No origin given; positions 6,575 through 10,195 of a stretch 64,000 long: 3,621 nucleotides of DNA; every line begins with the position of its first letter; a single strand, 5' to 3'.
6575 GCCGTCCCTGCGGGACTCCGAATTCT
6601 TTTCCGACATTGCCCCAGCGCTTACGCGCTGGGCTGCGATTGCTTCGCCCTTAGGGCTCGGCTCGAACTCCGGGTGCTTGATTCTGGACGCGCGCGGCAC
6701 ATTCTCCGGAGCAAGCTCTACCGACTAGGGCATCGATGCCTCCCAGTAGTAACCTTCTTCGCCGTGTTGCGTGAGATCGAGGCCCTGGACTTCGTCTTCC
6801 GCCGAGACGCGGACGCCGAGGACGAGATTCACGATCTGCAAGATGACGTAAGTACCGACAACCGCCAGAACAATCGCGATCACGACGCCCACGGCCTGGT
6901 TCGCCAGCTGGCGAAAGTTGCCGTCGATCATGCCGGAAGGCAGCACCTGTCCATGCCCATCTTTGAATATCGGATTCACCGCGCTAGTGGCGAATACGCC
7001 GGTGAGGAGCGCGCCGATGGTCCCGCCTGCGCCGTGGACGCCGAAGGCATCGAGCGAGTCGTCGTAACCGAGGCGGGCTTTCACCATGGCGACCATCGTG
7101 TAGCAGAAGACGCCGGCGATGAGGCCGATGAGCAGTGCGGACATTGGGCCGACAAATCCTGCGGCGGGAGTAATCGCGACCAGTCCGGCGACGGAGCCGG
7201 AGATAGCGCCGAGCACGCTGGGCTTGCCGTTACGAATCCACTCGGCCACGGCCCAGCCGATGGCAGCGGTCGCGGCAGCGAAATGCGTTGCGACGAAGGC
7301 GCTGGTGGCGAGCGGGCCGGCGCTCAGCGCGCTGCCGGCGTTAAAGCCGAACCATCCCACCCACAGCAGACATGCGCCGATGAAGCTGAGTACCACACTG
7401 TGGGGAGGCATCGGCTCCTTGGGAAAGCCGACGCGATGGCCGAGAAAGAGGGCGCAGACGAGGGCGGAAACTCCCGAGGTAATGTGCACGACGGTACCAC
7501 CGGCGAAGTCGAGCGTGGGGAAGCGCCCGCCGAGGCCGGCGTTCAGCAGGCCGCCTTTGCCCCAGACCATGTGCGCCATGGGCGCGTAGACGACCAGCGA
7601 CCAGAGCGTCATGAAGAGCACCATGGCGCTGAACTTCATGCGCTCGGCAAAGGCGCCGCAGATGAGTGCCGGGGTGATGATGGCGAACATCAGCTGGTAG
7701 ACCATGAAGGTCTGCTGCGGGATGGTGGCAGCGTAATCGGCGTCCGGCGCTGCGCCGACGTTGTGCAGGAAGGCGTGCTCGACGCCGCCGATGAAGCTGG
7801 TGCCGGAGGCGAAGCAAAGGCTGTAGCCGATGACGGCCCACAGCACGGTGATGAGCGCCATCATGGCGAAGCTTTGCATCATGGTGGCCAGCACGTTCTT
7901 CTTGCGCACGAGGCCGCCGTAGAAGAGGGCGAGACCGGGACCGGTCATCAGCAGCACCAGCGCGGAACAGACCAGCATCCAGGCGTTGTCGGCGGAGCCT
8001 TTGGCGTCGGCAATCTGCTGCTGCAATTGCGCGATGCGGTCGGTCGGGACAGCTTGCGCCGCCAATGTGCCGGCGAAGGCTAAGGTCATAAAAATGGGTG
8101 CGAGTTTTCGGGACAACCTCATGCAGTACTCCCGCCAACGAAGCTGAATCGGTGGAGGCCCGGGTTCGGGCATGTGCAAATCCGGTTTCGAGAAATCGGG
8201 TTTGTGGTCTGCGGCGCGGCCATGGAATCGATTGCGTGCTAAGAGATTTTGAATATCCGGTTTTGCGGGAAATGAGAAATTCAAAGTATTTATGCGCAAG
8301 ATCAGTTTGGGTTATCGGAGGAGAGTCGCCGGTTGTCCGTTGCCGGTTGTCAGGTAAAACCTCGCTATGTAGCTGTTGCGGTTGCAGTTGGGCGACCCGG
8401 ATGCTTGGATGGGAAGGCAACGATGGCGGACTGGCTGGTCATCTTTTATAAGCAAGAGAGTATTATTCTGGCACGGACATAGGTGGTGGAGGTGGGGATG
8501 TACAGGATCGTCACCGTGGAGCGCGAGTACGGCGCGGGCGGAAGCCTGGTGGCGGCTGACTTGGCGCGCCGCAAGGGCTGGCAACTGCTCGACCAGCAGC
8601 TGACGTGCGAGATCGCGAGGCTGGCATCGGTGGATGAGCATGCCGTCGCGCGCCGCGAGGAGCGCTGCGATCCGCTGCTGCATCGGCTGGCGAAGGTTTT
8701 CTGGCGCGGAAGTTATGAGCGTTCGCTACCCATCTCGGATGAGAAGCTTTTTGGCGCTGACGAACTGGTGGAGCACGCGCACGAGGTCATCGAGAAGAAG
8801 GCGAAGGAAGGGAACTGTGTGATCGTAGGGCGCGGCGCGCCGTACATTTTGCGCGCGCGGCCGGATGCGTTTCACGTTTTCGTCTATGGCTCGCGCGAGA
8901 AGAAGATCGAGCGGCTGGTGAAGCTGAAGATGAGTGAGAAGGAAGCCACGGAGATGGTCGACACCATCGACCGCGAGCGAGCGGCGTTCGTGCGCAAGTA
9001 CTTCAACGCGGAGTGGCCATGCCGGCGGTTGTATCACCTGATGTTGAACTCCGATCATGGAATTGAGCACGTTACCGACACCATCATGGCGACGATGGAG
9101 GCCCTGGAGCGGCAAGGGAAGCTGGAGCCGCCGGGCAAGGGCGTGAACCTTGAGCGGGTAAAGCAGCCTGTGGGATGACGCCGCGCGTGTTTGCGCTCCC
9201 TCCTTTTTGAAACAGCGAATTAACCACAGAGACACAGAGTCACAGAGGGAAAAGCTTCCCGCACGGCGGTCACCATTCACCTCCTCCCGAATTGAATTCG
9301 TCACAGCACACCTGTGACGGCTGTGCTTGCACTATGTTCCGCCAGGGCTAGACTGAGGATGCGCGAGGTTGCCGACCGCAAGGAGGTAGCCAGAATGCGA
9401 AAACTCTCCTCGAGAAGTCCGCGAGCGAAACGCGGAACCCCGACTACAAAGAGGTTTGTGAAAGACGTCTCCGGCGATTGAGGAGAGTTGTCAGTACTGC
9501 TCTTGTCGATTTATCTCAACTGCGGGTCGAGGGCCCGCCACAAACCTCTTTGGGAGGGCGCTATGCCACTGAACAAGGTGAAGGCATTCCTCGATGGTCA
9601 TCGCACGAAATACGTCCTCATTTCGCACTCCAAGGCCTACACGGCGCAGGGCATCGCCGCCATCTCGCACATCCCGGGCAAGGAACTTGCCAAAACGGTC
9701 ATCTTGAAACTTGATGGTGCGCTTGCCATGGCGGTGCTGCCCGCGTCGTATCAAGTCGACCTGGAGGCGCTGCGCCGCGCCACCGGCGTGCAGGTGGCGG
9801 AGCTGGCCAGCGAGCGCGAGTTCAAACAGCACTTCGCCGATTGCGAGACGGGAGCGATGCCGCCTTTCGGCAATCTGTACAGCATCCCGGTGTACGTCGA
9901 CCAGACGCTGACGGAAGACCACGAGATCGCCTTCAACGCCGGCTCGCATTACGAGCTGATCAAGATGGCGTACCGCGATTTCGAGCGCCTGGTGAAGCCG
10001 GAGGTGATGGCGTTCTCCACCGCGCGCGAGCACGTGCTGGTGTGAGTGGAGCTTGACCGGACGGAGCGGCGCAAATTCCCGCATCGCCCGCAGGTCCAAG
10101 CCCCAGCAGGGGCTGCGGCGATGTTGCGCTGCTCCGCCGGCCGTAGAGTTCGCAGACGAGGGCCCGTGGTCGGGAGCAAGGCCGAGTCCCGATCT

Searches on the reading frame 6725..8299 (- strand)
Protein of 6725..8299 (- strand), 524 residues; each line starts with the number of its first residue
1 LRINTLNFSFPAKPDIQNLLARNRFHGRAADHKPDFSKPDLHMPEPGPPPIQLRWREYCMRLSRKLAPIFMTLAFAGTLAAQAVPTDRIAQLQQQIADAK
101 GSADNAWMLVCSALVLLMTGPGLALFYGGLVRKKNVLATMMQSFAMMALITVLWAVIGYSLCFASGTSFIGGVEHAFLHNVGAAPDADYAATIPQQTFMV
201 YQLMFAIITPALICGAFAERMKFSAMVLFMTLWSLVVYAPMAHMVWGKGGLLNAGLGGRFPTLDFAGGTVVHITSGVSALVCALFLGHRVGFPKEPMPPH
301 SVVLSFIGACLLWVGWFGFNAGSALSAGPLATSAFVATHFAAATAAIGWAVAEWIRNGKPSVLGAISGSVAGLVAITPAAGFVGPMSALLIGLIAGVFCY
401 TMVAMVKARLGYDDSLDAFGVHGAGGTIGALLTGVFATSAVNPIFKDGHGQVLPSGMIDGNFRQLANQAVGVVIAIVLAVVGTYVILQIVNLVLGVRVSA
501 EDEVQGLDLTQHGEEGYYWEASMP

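Call 8: search_protein_families(library=pfam, proteins=[window:6725-8299:-])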
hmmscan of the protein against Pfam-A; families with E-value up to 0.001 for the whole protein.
window:6725-8299:- (524 aa): 1 family
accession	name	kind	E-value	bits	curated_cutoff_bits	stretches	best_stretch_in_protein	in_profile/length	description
PF00909.26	Ammonium_transp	-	1.3e-119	399.9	23.2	1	106-517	1-399/399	Ammonium Transporter Family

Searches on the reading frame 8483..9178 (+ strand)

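Call 8: search_protein_families(library=pfam, proteins=[window:8483-9178:+])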
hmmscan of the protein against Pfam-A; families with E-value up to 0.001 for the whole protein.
window:8483-9178:+ (231 aa): 1 family
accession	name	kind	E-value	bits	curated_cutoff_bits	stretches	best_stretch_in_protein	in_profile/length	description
PF13189.12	Cytidylate_kin2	-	4.7e-39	134.8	28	1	9-192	1-176/176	Cytidylate kinase-like family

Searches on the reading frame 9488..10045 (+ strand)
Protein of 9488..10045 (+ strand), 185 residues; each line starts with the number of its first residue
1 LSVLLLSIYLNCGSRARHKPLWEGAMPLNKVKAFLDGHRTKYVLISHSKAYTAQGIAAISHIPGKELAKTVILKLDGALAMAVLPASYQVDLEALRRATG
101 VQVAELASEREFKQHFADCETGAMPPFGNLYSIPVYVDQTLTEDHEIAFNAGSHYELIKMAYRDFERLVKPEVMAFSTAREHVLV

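Call 40: search_protein_families(library=pfam, proteins=[window:9488-10045:+], max_evalue=0.01)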
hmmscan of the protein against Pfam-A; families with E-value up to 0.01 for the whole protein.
window:9488-10045:+ (185 aa): 1 family
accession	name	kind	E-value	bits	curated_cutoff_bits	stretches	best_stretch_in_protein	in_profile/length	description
PF04073.20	tRNA_edit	-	2.1e-25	89.6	25.5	1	47-168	1-123/123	Aminoacyl-tRNA editing domain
